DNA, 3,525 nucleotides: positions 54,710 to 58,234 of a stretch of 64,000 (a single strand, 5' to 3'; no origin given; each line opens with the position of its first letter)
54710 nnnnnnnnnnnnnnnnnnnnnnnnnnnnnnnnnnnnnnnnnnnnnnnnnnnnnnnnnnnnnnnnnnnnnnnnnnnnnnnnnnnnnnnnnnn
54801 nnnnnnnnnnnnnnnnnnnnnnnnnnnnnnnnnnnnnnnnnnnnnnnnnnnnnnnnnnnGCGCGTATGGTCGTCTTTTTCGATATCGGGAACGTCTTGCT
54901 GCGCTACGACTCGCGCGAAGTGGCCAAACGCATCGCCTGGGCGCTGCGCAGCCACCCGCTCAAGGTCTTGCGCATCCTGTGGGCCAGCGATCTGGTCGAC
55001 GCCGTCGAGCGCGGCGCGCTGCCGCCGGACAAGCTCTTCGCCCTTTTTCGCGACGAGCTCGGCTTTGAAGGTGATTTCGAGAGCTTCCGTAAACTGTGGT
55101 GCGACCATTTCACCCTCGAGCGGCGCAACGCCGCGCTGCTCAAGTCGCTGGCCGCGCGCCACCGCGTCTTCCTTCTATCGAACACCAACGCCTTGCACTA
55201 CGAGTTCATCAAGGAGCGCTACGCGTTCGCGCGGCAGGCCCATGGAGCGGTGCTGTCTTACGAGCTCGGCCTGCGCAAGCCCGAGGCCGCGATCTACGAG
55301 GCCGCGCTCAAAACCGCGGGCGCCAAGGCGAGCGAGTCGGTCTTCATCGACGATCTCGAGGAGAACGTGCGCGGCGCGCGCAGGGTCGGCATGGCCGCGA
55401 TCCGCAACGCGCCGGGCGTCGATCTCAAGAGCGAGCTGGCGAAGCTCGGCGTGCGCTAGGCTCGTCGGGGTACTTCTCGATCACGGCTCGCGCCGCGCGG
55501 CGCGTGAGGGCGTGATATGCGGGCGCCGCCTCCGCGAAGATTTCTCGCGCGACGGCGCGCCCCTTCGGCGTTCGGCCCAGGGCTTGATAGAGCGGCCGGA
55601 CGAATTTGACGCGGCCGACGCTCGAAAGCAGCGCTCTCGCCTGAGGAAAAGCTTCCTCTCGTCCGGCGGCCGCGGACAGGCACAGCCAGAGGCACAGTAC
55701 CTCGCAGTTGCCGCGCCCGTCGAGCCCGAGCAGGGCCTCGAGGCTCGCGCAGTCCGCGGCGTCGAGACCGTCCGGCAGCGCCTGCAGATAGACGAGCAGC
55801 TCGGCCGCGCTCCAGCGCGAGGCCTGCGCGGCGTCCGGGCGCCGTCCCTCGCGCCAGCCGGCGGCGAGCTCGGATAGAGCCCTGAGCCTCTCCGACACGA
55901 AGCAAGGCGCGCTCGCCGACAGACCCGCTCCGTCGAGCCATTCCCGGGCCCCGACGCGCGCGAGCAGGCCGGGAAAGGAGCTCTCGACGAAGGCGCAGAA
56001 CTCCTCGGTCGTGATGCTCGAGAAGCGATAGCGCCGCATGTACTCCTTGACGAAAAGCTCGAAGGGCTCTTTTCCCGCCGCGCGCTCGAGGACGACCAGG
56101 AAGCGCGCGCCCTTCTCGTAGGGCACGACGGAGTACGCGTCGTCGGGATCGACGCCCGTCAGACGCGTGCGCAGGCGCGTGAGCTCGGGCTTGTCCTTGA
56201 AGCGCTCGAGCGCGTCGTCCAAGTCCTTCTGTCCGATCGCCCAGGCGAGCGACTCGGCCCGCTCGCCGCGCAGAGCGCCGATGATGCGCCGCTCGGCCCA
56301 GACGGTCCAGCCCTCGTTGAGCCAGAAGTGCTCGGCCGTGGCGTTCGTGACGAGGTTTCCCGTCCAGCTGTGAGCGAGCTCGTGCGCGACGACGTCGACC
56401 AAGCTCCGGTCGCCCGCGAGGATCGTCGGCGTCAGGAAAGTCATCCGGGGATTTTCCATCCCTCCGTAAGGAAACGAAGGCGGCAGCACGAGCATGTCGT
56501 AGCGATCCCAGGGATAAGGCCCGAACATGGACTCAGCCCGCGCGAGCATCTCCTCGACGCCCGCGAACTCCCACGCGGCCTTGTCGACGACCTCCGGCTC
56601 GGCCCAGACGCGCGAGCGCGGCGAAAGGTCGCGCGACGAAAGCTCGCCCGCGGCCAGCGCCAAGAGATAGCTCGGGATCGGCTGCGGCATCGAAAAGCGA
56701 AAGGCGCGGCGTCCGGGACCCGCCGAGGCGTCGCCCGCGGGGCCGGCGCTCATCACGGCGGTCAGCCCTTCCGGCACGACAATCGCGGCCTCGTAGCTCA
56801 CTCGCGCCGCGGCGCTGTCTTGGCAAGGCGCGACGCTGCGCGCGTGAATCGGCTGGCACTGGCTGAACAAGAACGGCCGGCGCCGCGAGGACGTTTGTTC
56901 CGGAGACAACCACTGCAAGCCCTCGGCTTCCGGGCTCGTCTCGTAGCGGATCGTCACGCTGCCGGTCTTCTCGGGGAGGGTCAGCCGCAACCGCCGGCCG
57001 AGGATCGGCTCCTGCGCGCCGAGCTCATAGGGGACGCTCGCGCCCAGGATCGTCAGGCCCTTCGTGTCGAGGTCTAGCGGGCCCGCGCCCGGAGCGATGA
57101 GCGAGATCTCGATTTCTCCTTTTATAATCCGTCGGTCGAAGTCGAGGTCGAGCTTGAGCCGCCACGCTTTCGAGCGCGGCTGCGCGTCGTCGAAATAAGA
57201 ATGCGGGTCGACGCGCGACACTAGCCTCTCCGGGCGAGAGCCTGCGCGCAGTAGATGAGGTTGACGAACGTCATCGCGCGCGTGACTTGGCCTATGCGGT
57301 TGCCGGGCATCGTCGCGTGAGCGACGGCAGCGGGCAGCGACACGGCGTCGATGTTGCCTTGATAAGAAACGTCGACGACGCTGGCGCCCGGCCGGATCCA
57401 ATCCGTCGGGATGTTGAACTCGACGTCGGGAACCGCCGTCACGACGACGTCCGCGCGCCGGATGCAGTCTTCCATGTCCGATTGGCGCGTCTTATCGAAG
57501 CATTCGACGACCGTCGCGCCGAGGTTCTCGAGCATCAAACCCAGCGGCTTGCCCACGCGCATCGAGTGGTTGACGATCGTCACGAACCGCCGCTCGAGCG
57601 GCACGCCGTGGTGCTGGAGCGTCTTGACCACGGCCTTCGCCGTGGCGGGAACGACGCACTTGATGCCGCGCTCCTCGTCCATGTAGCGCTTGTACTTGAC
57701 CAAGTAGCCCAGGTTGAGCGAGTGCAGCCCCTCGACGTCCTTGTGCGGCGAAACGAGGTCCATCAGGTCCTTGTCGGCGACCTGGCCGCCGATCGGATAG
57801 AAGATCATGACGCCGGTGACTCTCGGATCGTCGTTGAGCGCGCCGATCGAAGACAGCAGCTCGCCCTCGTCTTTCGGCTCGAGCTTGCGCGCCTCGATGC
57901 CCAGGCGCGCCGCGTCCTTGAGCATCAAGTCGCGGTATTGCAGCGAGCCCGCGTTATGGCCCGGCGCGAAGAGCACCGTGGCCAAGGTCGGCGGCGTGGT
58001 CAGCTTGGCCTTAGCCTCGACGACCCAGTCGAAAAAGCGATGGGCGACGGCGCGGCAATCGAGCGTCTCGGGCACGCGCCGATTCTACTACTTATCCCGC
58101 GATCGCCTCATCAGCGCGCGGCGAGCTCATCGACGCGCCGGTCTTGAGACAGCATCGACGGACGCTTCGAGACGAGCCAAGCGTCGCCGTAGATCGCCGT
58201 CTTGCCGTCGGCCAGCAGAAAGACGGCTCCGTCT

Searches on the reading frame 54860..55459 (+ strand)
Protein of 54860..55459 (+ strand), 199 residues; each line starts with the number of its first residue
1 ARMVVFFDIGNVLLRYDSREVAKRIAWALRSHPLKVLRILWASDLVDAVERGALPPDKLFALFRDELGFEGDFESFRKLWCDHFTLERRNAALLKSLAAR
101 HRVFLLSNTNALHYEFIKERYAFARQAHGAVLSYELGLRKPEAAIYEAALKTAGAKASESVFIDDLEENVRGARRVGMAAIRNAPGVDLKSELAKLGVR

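Call 93: search_protein_families(library=pfam, proteins=[window:54860-55459:+], max_evalue=0.00001)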
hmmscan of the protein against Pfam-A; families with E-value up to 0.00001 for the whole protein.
window:54860-55459:+ (199 aa): 2 families
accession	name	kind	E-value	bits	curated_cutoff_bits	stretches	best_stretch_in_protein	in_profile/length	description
PF00702.32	Hydrolase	-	8.3e-10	39.8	26.4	1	4-177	3-191/191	haloacid dehalogenase-like hydrolase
PF13242.12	Hydrolase_like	-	3.9e-06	27.1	22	1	138-195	2-60/75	HAD-hyrolase-like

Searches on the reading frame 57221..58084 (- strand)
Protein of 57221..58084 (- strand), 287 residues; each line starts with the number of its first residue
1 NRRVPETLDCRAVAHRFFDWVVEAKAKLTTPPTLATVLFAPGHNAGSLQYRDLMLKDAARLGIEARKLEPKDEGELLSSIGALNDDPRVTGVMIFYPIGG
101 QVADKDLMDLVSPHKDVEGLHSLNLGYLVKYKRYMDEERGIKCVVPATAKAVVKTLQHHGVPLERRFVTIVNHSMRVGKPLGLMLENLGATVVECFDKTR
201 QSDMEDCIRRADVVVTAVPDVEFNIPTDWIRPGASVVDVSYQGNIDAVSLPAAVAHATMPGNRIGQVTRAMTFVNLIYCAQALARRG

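Call 93: search_protein_families(library=pfam, proteins=[window:57221-58084:-], max_evalue=0.00001)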
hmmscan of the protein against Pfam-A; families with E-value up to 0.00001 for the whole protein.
window:57221-58084:- (287 aa): 2 families
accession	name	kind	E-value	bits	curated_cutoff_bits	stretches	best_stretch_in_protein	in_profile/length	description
PF02882.25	THF_DHG_CYH_C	-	1.6e-24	86.5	27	1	140-281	11-157/160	Tetrahydrofolate dehydrogenase/cyclohydrolase, NAD(P)-binding domain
PF00763.28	THF_DHG_CYH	-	3.2e-15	56.8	32.8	1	9-118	2-115/115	Tetrahydrofolate dehydrogenase/cyclohydrolase, catalytic domain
